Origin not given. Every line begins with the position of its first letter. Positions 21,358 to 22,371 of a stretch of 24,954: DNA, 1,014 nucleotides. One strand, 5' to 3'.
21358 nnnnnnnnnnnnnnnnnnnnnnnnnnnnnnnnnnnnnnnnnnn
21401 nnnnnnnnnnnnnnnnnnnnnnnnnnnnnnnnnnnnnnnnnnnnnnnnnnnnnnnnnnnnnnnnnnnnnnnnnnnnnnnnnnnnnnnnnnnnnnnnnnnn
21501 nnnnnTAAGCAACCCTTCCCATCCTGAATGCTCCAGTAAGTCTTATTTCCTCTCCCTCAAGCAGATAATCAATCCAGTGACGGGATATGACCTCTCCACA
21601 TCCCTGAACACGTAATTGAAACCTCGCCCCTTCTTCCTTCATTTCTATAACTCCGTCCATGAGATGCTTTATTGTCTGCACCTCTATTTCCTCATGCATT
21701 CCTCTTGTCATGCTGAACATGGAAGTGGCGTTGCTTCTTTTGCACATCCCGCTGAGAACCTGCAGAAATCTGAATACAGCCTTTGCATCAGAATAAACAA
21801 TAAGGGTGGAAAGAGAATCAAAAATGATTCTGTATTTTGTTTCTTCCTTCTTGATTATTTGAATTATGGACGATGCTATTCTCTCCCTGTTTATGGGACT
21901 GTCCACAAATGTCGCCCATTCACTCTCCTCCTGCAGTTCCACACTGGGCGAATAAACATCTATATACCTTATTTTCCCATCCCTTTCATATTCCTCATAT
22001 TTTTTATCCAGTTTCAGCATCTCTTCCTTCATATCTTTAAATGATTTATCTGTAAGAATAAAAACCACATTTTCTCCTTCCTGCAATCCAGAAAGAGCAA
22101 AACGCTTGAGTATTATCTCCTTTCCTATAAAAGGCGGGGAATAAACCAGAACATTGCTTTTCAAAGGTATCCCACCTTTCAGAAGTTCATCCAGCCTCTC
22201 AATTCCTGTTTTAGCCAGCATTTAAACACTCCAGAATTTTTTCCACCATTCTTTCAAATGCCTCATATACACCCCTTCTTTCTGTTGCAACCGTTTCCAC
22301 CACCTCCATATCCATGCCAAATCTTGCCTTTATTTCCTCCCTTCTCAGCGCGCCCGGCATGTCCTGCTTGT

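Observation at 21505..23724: Candidate signalling system: Roadblock (MglB-like) + KaiC-like::small GTPase fusion + second KaiC-like protein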

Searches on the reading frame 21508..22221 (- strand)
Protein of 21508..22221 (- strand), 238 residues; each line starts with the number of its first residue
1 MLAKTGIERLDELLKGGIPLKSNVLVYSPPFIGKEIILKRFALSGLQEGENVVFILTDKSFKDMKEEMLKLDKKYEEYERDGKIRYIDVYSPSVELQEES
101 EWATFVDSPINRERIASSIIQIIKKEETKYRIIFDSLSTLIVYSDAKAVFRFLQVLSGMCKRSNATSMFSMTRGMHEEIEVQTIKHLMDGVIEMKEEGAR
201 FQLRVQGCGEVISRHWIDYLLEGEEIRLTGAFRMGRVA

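Call 3: search_protein_families(library=pfam, proteins=[window:21508-22221:-], max_evalue=0.1)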
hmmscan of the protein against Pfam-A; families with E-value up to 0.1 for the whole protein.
window:21508-22221:- (238 aa): 9 families
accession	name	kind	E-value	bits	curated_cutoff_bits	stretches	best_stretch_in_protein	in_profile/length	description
PF06745.19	ATPase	-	8.1e-30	104.3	26.6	1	4-197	2-190/231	KaiC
PF23365.1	DUF7090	-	6.3e-14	52.6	27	1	73-199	59-187/192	Family of unknown function (DUF7090)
PF05625.17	PAXNEB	-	6.2e-13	49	28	2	107-195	174-273/366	PAXNEB protein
PF24336.1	DUF7504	-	7.3e-13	49.8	27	1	50-193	30-178/179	Family of unknown function (DUF7504)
PF05763.18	DUF835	-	1.5e-06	28.4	33.1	1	108-188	57-136/136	Protein of unknown function (DUF835)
PF03487.18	IL13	-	0.0097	16.2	25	1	136-188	65-118/129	Interleukin-13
PF14417.12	MEDS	-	0.011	16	29.8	1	40-90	19-69/161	MEDS: MEthanogen/methylotroph, DcmR Sensory domain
PF13479.12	AAA_24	-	0.011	16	27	1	22-137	3-73/195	AAA domain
PF10483.15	Elong_Iki1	-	0.07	13.1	22.5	1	96-157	52-118/292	Elongator subunit Iki1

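Call 4: search_protein_families(library=ncbifam, proteins=[window:21508-22221:-], max_evalue=0.1)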
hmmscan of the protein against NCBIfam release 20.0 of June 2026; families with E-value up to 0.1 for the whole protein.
window:21508-22221:- (238 aa): 12 families
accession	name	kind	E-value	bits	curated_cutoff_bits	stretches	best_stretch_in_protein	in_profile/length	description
TIGR03877.1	thermo_KaiC_1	hypoth_equivalog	1.4e-21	77.1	307.25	1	4-194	5-193/238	KaiC domain-containing protein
TIGR03881.1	KaiC_arch_4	hypoth_equivalog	1.1e-20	74.3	247.8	1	4-202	4-196/231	KaiC domain-containing protein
NF004723.0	PRK06067.1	subfamily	4.1e-18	65.8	194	1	3-197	16-197/243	flagellar accessory protein FlaH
NF006799.0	PRK09302.1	equivalog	3.9e-15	55.4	408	2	4-95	14-106/515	circadian clock protein KaiC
NF052589.1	ArlH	equivalog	5.1e-10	39.5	215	1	8-195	7-183/229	archaellum protein ArlH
TIGR03880.1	KaiC_arch_3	hypoth_equivalog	9.6e-10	38.4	249.45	1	6-195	1-177/224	KaiC domain-containing protein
TIGR02655.1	circ_KaiC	equivalog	1.5e-06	27.1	546.25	1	4-170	4-163/484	circadian clock protein KaiC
NF006320.0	PRK08533.1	equivalog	1.1e-05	25.2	215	1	9-157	12-147/230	flagellar accessory protein FlaH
NF006861.0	PRK09361.1-1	equivalog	0.00058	19.5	278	1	4-71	6-73/235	DNA repair and recombination protein RadB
TIGR03878.1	thermo_KaiC_2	hypoth_equivalog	0.0016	17.8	232.2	1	15-194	30-202/259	KaiC domain-containing protein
TIGR00416.1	sms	equivalog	0.0069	15.2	403.05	1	4-93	77-150/454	DNA repair protein RadA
TIGR02237.1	recomb_radB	equivalog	0.02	14.8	172.4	1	10-59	1-50/210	DNA repair and recombination protein RadB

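Call 28: search_solved_structures(query=window:21508-22221:-, max_evalue=0.01)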
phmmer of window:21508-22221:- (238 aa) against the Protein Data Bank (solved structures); distinct sequences matched with E-value up to 0.01: 43.
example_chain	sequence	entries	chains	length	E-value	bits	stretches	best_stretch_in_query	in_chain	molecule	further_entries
8zn5_B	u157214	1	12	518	6.5e-17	65.4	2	4-173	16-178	KaiC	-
2dr3_A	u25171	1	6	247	5.6e-14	55.8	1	3-195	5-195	UPF0273 protein PH0284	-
2zts_A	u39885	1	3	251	7.6e-13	52.1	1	3-148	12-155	Putative uncharacterized protein PH0186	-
8zn6_F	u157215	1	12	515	1e-12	51.7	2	4-116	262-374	KaiC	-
5jwq_A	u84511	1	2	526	4e-11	46.5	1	4-101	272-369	Circadian clock protein kinase KaiC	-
7dy1_A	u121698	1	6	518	4.1e-11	46.5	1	4-101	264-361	Circadian clock protein kinase KaiC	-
4o0m_A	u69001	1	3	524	4.3e-11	46.4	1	4-101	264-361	Circadian clock protein kinase KaiC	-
2w0m_A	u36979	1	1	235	4.7e-10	43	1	4-195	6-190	SSO2452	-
4ijm_A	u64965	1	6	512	6e-10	42.7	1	4-172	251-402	Circadian clock protein kinase KaiC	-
7x1z_A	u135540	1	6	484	6.4e-10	42.6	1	4-140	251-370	Circadian clock oscillator protein KaiC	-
7x1y_A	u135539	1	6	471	8.2e-10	42.2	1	4-111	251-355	Circadian clock oscillator protein KaiC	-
3s1a_A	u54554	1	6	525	9.2e-10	42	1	4-140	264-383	Circadian clock protein kinase kaiC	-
9ofh_A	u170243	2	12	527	9.4e-10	42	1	4-140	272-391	Circadian clock oscillator protein KaiC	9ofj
7dyi_A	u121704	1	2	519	9.5e-10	42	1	4-139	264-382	Circadian clock protein kinase KaiC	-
3k0c_A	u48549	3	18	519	1e-09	41.9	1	4-112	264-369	Circadian clock protein kinase KaiC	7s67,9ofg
4yds_A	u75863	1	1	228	0.00013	25.2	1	1-160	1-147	Flagella-related protein H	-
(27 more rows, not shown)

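Call 31: find_homologous_proteins(query=window:21508-22221:-)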
Query window:21508-22221:- (238 aa): 130 proteins with E <= 0.001 among 366 candidates; the best 120 are listed.
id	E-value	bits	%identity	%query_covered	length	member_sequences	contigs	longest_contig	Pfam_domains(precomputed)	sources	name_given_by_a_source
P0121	9.2e-150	515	100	100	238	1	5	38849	PF06745.20,PF23365.2,PF05763.19,PF05625.18,PF23442.2,PF24336.2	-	-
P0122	2.8e-143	493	95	100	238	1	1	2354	PF06745.20,PF23365.2,PF05763.19,PF05625.18,PF23442.2,PF24336.2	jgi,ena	-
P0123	4.2e-134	463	87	100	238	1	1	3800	PF06745.20,PF23365.2,PF05625.18,PF23442.2,PF24336.2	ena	-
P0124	1.6e-133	461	88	100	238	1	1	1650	PF06745.20,PF23365.2,PF05625.18,PF23442.2,PF24336.2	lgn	-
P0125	3.6e-133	460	87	100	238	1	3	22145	PF06745.20,PF23365.2,PF05625.18,PF23442.2,PF24336.2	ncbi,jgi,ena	-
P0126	5.4e-133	460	86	100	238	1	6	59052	PF06745.20,PF23365.2,PF05625.18,PF23442.2,PF24336.2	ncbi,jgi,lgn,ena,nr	ncbi:MAG: hypothetical protein DRN29_03635 [Thermoplasmata archaeon]|nr:MAG: hypothetical protein DR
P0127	6.1e-133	460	87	100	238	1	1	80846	PF06745.20,PF23365.2,PF05625.18,PF23442.2,PF24336.2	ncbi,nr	ncbi:MAG: hypothetical protein J7L31_05180 [Thermoplasmata archaeon]|nr:hypothetical protein [Thermo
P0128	1.6e-132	458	87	100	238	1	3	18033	PF06745.20,PF23365.2,PF05625.18,PF23442.2,PF24336.2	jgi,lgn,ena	-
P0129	2.0e-132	458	86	100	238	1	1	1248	PF06745.20,PF23365.2,PF05625.18,PF23442.2,PF24336.2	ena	-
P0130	1.3e-131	455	86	100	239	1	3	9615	PF06745.20,PF23365.2,PF05763.19,PF05625.18,PF23442.2,PF24336.2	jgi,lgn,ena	-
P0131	1.4e-131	455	85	100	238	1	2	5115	PF06745.20,PF23365.2,PF05625.18,PF23442.2,PF24336.2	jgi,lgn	jgi:KaiC/GvpD/RAD55 family RecA-like ATPase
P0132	2.3e-131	454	86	100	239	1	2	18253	PF06745.20,PF23365.2,PF05763.19,PF05625.18,PF23442.2,PF24336.2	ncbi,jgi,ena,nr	ncbi:MAG TPA: hypothetical protein ENL42_01720 [Thermoplasmatales archaeon]|nr:hypothetical protein 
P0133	3.7e-131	454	85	100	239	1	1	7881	PF06745.20,PF23365.2,PF05763.19,PF05625.18,PF23442.2,PF24336.2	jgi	-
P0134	6.2e-131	453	87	100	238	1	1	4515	PF06745.20,PF23365.2,PF05763.19,PF05625.18,PF23442.2,PF24336.2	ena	-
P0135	1.5e-130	452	84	100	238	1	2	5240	PF06745.20,PF23365.2,PF05763.19,PF05625.18,PF23442.2,PF24336.2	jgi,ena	-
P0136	2.8e-130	451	85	100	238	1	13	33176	PF06745.20,PF23365.2,PF05625.18,PF23442.2,PF24336.2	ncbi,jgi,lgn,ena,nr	ncbi:MAG: hypothetical protein DRN11_02500 [Thermoplasmata archaeon]|nr:MAG: hypothetical protein DR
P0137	1.3e-129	449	85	100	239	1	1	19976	PF06745.20,PF23365.2,PF05763.19,PF05625.18,PF23442.2,PF24336.2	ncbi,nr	ncbi:MAG: hypothetical protein J7L58_01615 [Thermoplasmata archaeon]|nr:hypothetical protein [Thermo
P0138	1.5e-129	449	85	100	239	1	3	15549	PF06745.20,PF23365.2,PF05763.19,PF05625.18,PF23442.2,PF24336.2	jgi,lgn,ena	-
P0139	1.6e-129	448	86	99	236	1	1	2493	PF06745.20,PF23365.2,PF05763.19,PF05625.18,PF23442.2,PF24336.2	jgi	-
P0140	3.2e-129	447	86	100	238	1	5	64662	PF06745.20,PF23365.2,PF05625.18,PF23442.2,PF24336.2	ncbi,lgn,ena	-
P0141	5.2e-129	447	84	100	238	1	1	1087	PF06745.20,PF23365.2,PF05763.19,PF05625.18,PF23442.2,PF24336.2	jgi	-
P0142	6.7e-129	446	84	100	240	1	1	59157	PF06745.20,PF23365.2,PF05625.18,PF23442.2,PF24336.2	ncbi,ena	-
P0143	1.2e-128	446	85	100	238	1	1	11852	PF06745.20,PF23365.2,PF05625.18,PF23442.2,PF24336.2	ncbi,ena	-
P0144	1.8e-128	445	82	100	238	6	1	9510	PF06745.20,PF23365.2,PF05763.19,PF05625.18,PF23442.2,PF24336.2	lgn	-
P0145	6.8e-128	443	83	100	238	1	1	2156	PF06745.20,PF23365.2,PF05625.18,PF23442.2,PF24336.2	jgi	-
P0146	5.8e-126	437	82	100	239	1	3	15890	PF06745.20,PF23365.2,PF05625.18,PF23442.2,PF24336.2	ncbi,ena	-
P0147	1.4e-125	435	81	100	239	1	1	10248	PF06745.20,PF23365.2,PF05625.18,PF23442.2,PF24336.2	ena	-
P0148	2.0e-125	435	81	100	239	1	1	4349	PF06745.20,PF23365.2,PF05625.18,PF23442.2,PF24336.2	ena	-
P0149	8.5e-125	433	83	100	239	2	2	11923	PF06745.20,PF23365.2,PF05625.18,PF23442.2,PF24336.2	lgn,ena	-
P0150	2.8e-124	431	81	100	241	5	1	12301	PF06745.20,PF23365.2,PF05625.18,PF23442.2,PF24336.2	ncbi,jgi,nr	ncbi:MAG: hypothetical protein FE041_04775 [Thermoplasmata archaeon]|nr:MAG: hypothetical protein FE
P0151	1.1e-122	426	82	100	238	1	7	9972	PF06745.20,PF23365.2,PF05625.18,PF23442.2,PF24336.2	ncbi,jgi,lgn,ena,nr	ncbi:MAG TPA: hypothetical protein ENG06_00040 [Thermoplasmatales archaeon]|nr:MAG: hypothetical pro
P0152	1.5e-122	426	82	100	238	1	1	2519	PF06745.20,PF23365.2,PF05625.18,PF23442.2,PF24336.2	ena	-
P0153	3.5e-122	424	82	100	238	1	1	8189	PF06745.20,PF23365.2,PF05625.18,PF23442.2,PF24336.2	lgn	-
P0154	1.6e-120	419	80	100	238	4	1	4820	PF06745.20,PF23365.2,PF05625.18,PF23442.2,PF24336.2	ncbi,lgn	-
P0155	2.7e-120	418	80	100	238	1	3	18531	PF06745.20,PF23365.2,PF05625.18,PF23442.2,PF24336.2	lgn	-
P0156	1.2e-119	416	78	100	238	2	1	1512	PF06745.20,PF23365.2,PF05625.18,PF23442.2,PF24336.2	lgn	-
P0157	9.2e-119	413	76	100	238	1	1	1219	PF06745.20,PF23365.2,PF05625.18,PF23442.2,PF24336.2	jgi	jgi:KaiC/GvpD/RAD55 family RecA-like ATPase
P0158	6.5e-116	404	76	100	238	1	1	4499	PF06745.20,PF23365.2,PF05625.18,PF23442.2,PF24336.2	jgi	jgi:KaiC/GvpD/RAD55 family RecA-like ATPase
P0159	1.8e-114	399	75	100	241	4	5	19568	PF06745.20,PF23365.2,PF05625.18,PF23442.2,PF24336.2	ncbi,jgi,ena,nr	ncbi:MAG: hypothetical protein DRN29_08435 [Thermoplasmata archaeon]|nr:MAG: hypothetical protein DR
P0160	2.4e-114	399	75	100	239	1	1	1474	PF06745.20,PF23365.2,PF05625.18,PF23442.2,PF24336.2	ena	-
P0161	4.6e-114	398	76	100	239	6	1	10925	PF06745.20,PF23365.2,PF05625.18,PF23442.2,PF24336.2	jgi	-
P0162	1.2e-113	396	76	100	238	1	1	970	PF06745.20,PF23365.2,PF05625.18,PF23442.2,PF24336.2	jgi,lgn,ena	-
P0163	6.4e-113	394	74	100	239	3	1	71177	PF06745.20,PF23365.2,PF05625.18,PF23442.2,PF24336.2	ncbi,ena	-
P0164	1.4e-112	393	74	100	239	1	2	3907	PF06745.20,PF23365.2,PF05625.18,PF23442.2,PF24336.2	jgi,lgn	-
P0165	3.4e-112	392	74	100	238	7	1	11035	PF06745.20,PF23365.2,PF05625.18,PF23442.2,PF24336.2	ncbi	ncbi:MAG: RAD55 family ATPase [Candidatus Thermoplasmatota archaeon]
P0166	6.4e-112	391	74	100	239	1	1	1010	PF06745.20,PF23365.2,PF05625.18,PF23442.2,PF24336.2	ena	-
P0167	2.2e-111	389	74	100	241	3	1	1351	PF06745.20,PF23365.2,PF05625.18,PF23442.2,PF24336.2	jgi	-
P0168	1.7e-110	386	72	100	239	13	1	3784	PF06745.20,PF23365.2,PF05625.18,PF23442.2,PF24336.2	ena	-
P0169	1.8e-110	386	72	100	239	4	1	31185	PF06745.20,PF23365.2,PF05625.18,PF23442.2,PF24336.2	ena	-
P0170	5.5e-110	385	73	100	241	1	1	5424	PF06745.20,PF23365.2,PF05625.18,PF23442.2,PF24336.2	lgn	-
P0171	3.3e-109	382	72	100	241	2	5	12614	PF06745.20,PF23365.2,PF05625.18,PF23442.2,PF24336.2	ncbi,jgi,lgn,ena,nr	ncbi:MAG: hypothetical protein J7J34_03855 [Thermoplasmata archaeon]|nr:hypothetical protein [Thermo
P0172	9.7e-109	380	71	100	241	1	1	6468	PF06745.20,PF23365.2,PF05625.18,PF23442.2,PF24336.2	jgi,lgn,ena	-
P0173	1.1e-108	380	72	100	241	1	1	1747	PF06745.20,PF23365.2,PF05625.18,PF23442.2,PF24336.2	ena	-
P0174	1.1e-108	380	73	100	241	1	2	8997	PF06745.20,PF23365.2,PF23442.2,PF24336.2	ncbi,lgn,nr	ncbi:MAG: RAD55 family ATPase [Candidatus Thermoplasmatota archaeon]|nr:RAD55 family ATPase [Candida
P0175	1.6e-108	380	72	100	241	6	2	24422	PF06745.20,PF23365.2,PF05625.18,PF23442.2,PF24336.2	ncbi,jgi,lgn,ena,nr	ncbi:MAG: hypothetical protein DRN17_00635 [Thermoplasmata archaeon]|nr:MAG: hypothetical protein DR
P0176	1.8e-108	380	73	100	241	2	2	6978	PF06745.20,PF23365.2,PF05625.18,PF23442.2,PF24336.2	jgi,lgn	-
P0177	2.4e-108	379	74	95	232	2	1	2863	PF06745.20,PF23365.2,PF05625.18,PF23442.2,PF24336.2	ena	-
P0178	4.3e-108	378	73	100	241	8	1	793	PF06745.20,PF23365.2,PF23442.2,PF24336.2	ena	-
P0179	1.1e-107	377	71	100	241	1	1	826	PF06745.20,PF23365.2,PF05625.18,PF23442.2,PF24336.2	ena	-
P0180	1.2e-107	377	71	100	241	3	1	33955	PF06745.20,PF23365.2,PF05625.18,PF23442.2,PF24336.2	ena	-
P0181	1.5e-107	377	71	100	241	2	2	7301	PF06745.20,PF23365.2,PF05625.18,PF23442.2,PF24336.2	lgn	-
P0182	5.3e-107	375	69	100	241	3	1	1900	PF06745.20,PF23365.2,PF05625.18,PF23442.2,PF24336.2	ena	-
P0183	1.9e-106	373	70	100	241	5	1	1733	PF06745.20,PF23365.2,PF05625.18,PF23442.2,PF24336.2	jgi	jgi:KaiC/GvpD/RAD55 family RecA-like ATPase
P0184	2.0e-106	373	71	100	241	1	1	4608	PF06745.20,PF23365.2,PF05625.18,PF23442.2,PF24336.2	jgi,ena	-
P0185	1.2e-105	370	71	100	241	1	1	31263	PF06745.20,PF23365.2,PF23442.2,PF24336.2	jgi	-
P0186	5.4e-105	368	71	100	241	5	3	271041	PF06745.20,PF23365.2,PF23442.2,PF24336.2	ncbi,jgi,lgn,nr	ncbi:MAG: RAD55 family ATPase [Candidatus Thermoplasmatota archaeon]|nr:RAD55 family ATPase [Candida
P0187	1.2e-104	367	71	100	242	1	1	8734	PF06745.20,PF23365.2,PF23442.2,PF24336.2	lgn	-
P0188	1.2e-104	367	71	100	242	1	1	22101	PF06745.20,PF23365.2,PF23442.2,PF24336.2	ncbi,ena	-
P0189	5.0e-104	365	69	100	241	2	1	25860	PF06745.20,PF23365.2,PF05625.18,PF23442.2,PF24336.2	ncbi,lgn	-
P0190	6.0e-104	365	71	100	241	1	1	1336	PF06745.20,PF23365.2,PF05625.18,PF23442.2,PF24336.2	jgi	jgi:KaiC/GvpD/RAD55 family RecA-like ATPase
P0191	4.6e-102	359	68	100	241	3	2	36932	PF06745.20,PF23365.2,PF05625.18,PF23442.2,PF24336.2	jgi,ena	jgi:KaiC/GvpD/RAD55 family RecA-like ATPase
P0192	6.7e-102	358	68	100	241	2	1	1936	PF06745.20,PF23365.2,PF05625.18,PF23442.2,PF24336.2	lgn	-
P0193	4.7e-101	355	67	100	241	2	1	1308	PF06745.20,PF23365.2,PF05625.18,PF23442.2,PF24336.2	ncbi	-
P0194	1.1e-100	354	67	100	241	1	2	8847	PF06745.20,PF23365.2,PF05625.18,PF23442.2,PF24336.2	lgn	-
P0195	2.4e-100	353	67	100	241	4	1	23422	PF06745.20,PF23365.2,PF05625.18,PF23442.2,PF24336.2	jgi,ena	-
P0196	1.3e-99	351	71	100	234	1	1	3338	PF06745.20,PF23365.2,PF23442.2,PF24336.2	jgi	-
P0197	4.5e-96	339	70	93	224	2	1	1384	PF06745.20,PF23365.2,PF24336.2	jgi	jgi:KaiC/GvpD/RAD55 family RecA-like ATPase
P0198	4.2e-83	297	88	65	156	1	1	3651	PF06745.20,PF23365.2,PF05763.19,PF05625.18,PF24336.2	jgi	-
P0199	4.6e-83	297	57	100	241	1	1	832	PF06745.20,PF23365.2,PF05625.18,PF23442.2,PF24336.2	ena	-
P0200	1.2e-82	295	57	100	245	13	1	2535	PF06745.20,PF23365.2,PF05625.18,PF23442.2,PF24336.2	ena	-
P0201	3.0e-80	287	87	63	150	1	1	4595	PF06745.20,PF23365.2,PF05763.19,PF05625.18,PF24336.2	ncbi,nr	ncbi:MAG TPA: hypothetical protein ENI52_00410, partial [Thermoplasmata archaeon]|nr:hypothetical pr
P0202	4.2e-80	287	85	65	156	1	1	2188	PF06745.20,PF23365.2,PF05625.18,PF24336.2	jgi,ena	-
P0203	2.8e-79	284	57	99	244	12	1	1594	PF06745.20,PF23365.2,PF05625.18,PF23442.2,PF24336.2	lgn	-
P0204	2.4e-78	281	54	100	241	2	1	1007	PF06745.20,PF23365.2,PF05625.18,PF23442.2,PF24336.2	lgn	-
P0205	1.3e-77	279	54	99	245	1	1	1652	PF06745.20,PF23365.2,PF05625.18,PF24336.2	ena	-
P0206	3.2e-77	277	56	99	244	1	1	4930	PF06745.20,PF23365.2,PF05625.18,PF23442.2,PF24336.2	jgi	jgi:KaiC/GvpD/RAD55 family RecA-like ATPase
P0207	3.5e-75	271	54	99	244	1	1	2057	PF06745.20,PF05625.18,PF23442.2,PF24336.2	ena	-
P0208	2.2e-71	258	92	55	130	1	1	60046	PF06745.20,PF23365.2,PF05625.18,PF24336.2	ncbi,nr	ncbi:MAG: recombinase RecA, partial [Thermoplasmata archaeon]|nr:recombinase RecA [Thermoplasmata ar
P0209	9.6e-59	217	43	98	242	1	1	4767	PF06745.20,PF23365.2,PF05625.18,PF23442.2,PF24336.2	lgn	-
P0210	1.8e-58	216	42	99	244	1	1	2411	PF06745.20,PF23365.2,PF23442.2,PF24336.2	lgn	-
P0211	1.2e-57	213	43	98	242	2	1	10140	PF06745.20,PF23365.2,PF05625.18,PF23442.2,PF24336.2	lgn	-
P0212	1.4e-56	210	71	56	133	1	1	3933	PF06745.20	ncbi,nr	ncbi:MAG TPA: hypothetical protein ENI52_03500, partial [Thermoplasmata archaeon]|nr:hypothetical pr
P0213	2.0e-55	206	40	98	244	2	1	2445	PF06745.20,PF23365.2,PF05625.18,PF23442.2,PF24336.2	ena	-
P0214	4.2e-55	205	41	100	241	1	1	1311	PF06745.20,PF23365.2,PF23442.2,PF24336.2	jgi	jgi:KaiC/GvpD/RAD55 family RecA-like ATPase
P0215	1.3e-53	200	39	97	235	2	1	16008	PF06745.20,PF23365.2,PF23442.2,PF24336.2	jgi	jgi:KaiC/GvpD/RAD55 family RecA-like ATPase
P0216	2.4e-53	199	40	100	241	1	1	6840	PF06745.20,PF23365.2,PF05625.18,PF23442.2,PF24336.2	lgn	-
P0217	5.2e-52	195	41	100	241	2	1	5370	PF06745.20,PF23365.2,PF05625.18,PF23442.2,PF24336.2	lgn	-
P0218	2.0e-51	193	39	98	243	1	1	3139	PF06745.20,PF23365.2,PF05625.18,PF23442.2,PF24336.2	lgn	-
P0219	2.1e-51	193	39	100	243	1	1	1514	PF06745.20,PF23365.2,PF23442.2,PF24336.2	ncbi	-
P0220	4.4e-51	192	42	99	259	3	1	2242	PF06745.20,PF23365.2,PF05625.18,PF24336.2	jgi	jgi:KaiC/GvpD/RAD55 family RecA-like ATPase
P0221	1.2e-49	187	37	97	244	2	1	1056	PF06745.20,PF23365.2,PF05625.18,PF23442.2,PF24336.2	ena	-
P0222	1.5e-48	184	38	98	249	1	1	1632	PF06745.20,PF23365.2,PF05625.18,PF24336.2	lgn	-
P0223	2.5e-47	180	37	100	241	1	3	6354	PF06745.20,PF23365.2,PF05625.18,PF23442.2,PF24336.2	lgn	-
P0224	8.9e-47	178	38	100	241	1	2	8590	PF06745.20,PF23365.2,PF05625.18,PF23442.2,PF24336.2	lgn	-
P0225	3.9e-44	169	35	98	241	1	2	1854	PF06745.20,PF23365.2,PF23442.2,PF24336.2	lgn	-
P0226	1.4e-41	161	64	50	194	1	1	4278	PF06745.20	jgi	-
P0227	3.0e-41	160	41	91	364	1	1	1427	PF06745.20,PF23365.2,PF05625.18,PF24336.2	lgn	-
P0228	1.9e-40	157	35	97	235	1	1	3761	PF06745.20,PF24336.2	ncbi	-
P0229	3.7e-29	120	34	95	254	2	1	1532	PF06745.20,PF23442.2,PF24336.2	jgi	-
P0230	5.8e-28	116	35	80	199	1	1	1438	PF06745.20,PF23365.2,PF05763.19,PF24336.2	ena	-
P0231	1.2e-24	105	34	80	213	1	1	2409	PF06745.20,PF24336.2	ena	-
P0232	1.9e-24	105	32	79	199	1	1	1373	PF06745.20,PF23365.2,PF05763.19,PF24336.2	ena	-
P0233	1.9e-24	105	34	80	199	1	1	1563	PF06745.20,PF23365.2,PF24336.2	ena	-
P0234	2.4e-24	105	33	81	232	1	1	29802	PF06745.20,PF23365.2,PF24336.2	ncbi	-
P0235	1.1e-23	102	33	82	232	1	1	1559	PF06745.20,PF23365.2,PF24336.2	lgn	-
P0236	1.5e-23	102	34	74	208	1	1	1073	PF06745.20,PF24336.2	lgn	-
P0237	2.7e-23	101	46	51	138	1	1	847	PF06745.20,PF24336.2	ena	-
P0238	4.1e-23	100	34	82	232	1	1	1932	PF06745.20,PF23365.2,PF24336.2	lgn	-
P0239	7.4e-23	100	32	82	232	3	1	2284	PF06745.20,PF23365.2,PF24336.2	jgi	-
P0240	7.8e-23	100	33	71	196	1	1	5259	PF06745.20,PF23365.2,PF05763.19,PF24336.2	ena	-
